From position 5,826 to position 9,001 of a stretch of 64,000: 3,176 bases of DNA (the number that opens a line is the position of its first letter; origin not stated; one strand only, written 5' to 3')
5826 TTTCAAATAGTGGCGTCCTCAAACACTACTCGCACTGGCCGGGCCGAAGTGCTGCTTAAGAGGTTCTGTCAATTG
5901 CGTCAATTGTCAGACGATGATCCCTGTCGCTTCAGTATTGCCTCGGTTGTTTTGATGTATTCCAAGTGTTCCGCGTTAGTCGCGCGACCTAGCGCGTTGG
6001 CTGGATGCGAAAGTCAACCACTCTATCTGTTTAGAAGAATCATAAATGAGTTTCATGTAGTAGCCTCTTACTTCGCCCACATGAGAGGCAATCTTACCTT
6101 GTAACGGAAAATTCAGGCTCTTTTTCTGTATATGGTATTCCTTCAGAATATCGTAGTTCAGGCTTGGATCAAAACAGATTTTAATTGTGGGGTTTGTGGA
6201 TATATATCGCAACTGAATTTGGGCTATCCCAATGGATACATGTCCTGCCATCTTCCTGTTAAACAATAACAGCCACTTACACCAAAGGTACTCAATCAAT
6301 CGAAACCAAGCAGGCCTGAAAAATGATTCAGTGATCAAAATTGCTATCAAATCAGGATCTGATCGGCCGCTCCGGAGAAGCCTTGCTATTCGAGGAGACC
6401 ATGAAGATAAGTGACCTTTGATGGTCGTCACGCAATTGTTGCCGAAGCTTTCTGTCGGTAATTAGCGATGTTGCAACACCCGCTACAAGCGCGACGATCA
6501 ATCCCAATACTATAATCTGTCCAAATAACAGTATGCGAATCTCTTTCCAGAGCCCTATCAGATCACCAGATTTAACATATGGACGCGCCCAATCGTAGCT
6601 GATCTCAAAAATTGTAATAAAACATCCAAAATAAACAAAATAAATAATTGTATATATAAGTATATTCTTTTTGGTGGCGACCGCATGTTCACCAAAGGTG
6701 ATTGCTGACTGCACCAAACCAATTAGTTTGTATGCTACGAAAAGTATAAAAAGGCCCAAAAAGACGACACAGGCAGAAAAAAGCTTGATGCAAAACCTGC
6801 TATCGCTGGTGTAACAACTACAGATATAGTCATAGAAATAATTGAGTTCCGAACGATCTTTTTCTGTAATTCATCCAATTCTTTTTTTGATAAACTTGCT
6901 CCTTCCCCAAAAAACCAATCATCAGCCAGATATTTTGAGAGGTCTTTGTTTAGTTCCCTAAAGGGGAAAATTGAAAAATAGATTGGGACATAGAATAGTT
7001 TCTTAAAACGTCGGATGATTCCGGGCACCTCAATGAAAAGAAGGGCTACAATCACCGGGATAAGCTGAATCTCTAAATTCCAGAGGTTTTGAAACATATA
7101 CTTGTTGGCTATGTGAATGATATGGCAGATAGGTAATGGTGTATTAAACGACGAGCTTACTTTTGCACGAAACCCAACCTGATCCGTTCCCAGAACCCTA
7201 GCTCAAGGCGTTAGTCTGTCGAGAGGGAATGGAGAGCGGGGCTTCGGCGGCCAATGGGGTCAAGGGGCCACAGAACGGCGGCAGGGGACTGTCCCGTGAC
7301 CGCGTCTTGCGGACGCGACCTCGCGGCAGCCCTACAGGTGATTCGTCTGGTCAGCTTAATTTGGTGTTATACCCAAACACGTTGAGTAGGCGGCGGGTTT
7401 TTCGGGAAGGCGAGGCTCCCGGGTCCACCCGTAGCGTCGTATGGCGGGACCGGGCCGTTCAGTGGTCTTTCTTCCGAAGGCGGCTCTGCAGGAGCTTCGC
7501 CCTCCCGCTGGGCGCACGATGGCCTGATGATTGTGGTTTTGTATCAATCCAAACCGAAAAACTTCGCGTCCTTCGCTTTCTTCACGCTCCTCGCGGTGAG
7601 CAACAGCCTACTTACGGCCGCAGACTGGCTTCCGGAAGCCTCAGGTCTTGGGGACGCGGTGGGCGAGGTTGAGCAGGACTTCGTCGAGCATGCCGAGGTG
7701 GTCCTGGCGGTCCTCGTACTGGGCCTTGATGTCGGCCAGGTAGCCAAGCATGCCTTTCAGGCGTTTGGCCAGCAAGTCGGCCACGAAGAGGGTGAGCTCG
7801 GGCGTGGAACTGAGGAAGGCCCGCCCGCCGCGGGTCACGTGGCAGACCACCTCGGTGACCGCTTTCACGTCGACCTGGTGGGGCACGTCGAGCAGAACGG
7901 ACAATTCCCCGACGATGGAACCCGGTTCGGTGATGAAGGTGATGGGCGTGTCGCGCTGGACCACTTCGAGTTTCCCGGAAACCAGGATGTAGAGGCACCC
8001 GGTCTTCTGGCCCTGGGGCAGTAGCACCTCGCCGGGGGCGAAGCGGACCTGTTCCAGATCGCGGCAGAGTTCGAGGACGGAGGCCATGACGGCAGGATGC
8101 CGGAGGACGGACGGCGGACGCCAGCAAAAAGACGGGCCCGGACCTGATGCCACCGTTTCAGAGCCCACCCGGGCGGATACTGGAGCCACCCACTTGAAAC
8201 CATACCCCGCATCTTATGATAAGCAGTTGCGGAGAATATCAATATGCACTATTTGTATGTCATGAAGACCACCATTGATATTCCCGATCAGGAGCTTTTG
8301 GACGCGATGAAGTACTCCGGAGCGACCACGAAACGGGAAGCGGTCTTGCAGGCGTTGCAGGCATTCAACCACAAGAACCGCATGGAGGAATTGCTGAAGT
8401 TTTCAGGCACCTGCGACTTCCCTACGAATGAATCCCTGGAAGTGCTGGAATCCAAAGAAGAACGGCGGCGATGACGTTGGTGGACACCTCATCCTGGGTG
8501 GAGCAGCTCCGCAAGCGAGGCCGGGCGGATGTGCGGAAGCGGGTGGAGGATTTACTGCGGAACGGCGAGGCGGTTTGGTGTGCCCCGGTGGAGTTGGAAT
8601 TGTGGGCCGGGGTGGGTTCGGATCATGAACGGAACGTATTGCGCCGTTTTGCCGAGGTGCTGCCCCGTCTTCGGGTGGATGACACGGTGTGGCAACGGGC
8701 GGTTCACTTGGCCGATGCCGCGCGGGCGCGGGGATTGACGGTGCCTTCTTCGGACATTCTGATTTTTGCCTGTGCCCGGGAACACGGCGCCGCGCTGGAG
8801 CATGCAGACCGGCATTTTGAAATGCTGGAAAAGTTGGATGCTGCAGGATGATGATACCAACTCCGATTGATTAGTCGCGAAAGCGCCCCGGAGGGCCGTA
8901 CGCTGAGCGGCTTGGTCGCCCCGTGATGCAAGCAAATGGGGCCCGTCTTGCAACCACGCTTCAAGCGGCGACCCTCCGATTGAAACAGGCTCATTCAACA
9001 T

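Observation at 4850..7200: AT-rich ~2.3 kb islet with an uncharacterised four-gene cassette (two small TM proteins, an SLT-motif protein, a DUF2806-like protein)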

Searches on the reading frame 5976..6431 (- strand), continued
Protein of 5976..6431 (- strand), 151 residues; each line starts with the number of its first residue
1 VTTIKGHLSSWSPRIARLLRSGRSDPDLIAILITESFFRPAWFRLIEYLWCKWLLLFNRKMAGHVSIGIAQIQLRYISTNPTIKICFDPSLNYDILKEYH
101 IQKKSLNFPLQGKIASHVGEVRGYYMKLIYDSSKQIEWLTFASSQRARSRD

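Call 106: fold_search(model_id=the predicted structure, library=viral)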
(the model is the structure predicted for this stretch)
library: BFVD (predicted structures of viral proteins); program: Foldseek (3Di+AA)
matches with E <= 10: 15; with E <= 0.001: 0
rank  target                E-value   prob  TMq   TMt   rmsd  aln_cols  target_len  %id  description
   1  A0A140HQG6            2.8e+00  0.07  0.22  0.21  17.2       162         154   10  Uncharacterized protein [Lymantria dispar multicapsid nuclear polyhedrosis virus]
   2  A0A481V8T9            4.8e+00  0.02  0.17  0.16  19.9       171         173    8  Uncharacterized protein [Trichoplusia ni single nucleopolyhedrovirus]
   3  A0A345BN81            5.5e+00  0.04  0.21  0.22  15.9       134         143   15  (no name in the UniProt tables at hand)
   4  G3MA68                6.1e+00  0.15  0.24  0.40   8.3        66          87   17  Gp327 [Bacillus phage G]
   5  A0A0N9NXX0            6.1e+00  0.04  0.21  0.18  16.3       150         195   17  Uncharacterized protein [Acidianus bottle-shaped virus 2 strain ABV2]
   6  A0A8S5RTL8            6.8e+00  0.08  0.27  0.21   9.2        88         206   17  Myosin-7 [Caudovirales sp. gcode 4]
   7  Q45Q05                6.8e+00  0.04  0.24  0.22  13.2       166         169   11  JK_11P [Escherichia phage Jk06]
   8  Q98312                7.1e+00  0.04  0.24  0.10  15.5       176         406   11  MC146R [Molluscum contagiosum virus subtype 1]
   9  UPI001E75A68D         7.9e+00  0.04  0.20  0.24  14.4       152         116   13  (no name look-up for this kind of identifier)
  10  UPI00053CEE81         8.2e+00  0.02  0.21  0.18  24.0       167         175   15  (no name look-up for this kind of identifier)
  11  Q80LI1                8.7e+00  0.02  0.18  0.06  17.4       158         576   11  Uncharacterized protein [Adoxophyes honmai nucleopolyhedrovirus]
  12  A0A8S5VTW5            8.7e+00  0.01  0.15  0.13  17.9       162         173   13  Uncharacterized protein [Ackermannviridae sp.]
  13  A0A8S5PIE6            9.1e+00  0.03  0.23  0.16  17.0       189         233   10  Antitoxin [Siphoviridae sp. ctmP19]
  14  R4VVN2                9.6e+00  0.03  0.22  0.24  13.1       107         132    7  (no name in the UniProt tables at hand)
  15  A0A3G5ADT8            9.6e+00  0.02  0.19  0.15  14.3       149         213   12  Uncharacterized protein [Satyrvirus sp.]

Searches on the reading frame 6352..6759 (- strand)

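Call 3: search_protein_families(library=pfam, proteins=[window:6352-6759:-], max_evalue=0.1)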
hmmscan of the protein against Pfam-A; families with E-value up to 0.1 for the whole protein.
window:6352-6759:- (135 aa): 2 families
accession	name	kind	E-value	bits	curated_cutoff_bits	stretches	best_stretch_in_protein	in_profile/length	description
PF24871.1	Piezo_TM1-24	-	0.0012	17.9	28.8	1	27-63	566-602/682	Piezo TM1-24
PF09605.15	Trep_Strep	-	0.011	16.2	28.7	1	2-108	75-182/185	Hypothetical bacterial integral membrane protein (Trep_Strep)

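Call 4: search_protein_families(library=padloc, proteins=[window:6352-6759:-], max_evalue=1)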
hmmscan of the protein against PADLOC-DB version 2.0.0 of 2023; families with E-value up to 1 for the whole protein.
window:6352-6759:- (135 aa): 0 families

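Call 5: search_protein_families(library=phrogs, proteins=[window:6352-6759:-], max_evalue=1)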
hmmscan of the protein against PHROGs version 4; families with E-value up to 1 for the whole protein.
window:6352-6759:- (135 aa): 5 families
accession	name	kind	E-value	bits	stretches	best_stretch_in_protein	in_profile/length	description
phrog_27757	-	unknown function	0.037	15.2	1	91-118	42-68/101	-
phrog_11608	-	unknown function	0.056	14.8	1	74-115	20-62/102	-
phrog_28775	-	tail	0.096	11.5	1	66-124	1046-1101/1303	tail length tape measure protein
phrog_2946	-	unknown function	0.32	11.9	0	87-118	49-79/117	-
phrog_1374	-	unknown function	0.95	10.3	0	77-107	46-76/89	-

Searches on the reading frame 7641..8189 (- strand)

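Call 3: search_protein_families(library=pfam, proteins=[window:7641-8189:-], max_evalue=0.1)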
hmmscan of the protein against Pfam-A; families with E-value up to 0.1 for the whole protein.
window:7641-8189:- (182 aa): 1 family
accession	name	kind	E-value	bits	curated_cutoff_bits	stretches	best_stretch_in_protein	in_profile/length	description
PF00027.35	cNMP_binding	-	2.8e-13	50.1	27.5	1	48-116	2-74/89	Cyclic nucleotide-binding domain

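Call 104: search_protein_families(library=ncbifam, proteins=[window:7641-8087:-], max_evalue=0.01)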
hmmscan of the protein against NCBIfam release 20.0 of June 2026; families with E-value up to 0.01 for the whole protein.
window:7641-8087:- (148 aa): 5 families
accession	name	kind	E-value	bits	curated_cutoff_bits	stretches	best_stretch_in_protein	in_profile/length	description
NF058543.1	ActPatMycb56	equivalog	2.9e-09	36.2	460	1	4-127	12-136/317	acetyltransferase Pat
TIGR03896.1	cyc_nuc_ocin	subfamily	0.0011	18.4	161.05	1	12-82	162-236/317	bacteriocin-type transport-associated protein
NF050815.1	TransActFtrBCaul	equivalog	0.0013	18.1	300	1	6-107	27-133/251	transcriptional activator FtrB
NF041163.2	encap_f2b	equivalog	0.0044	16.2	400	1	5-82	89-171/450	family 2B encapsulin nanocompartment shell protein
NF008732.0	PRK11753.1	equivalog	0.0077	15.7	266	1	13-112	25-131/214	cAMP-activated global transcriptional regulator CRP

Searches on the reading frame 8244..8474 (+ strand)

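Call 3: search_protein_families(library=pfam, proteins=[window:8244-8474:+], max_evalue=0.1)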
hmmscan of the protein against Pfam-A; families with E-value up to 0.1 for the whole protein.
window:8244-8474:+ (76 aa): 2 families
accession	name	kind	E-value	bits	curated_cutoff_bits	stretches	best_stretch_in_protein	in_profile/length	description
PF09957.15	VapB_antitoxin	-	1.1e-09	38.5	23.4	1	7-52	1-46/47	Bacterial antitoxin of type II TA system, VapB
PF12558.13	DUF3744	-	0.085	14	22.5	0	19-62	15-58/73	ATP-binding cassette cobalt transporter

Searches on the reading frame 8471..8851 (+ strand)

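Call 3: search_protein_families(library=pfam, proteins=[window:8471-8851:+], max_evalue=0.1)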
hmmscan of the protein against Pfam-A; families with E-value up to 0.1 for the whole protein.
window:8471-8851:+ (126 aa): 1 family
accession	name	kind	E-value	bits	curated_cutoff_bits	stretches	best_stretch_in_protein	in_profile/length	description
PF01850.27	PIN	-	7.5e-12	46.4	23.6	1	3-118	2-116/120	PIN domain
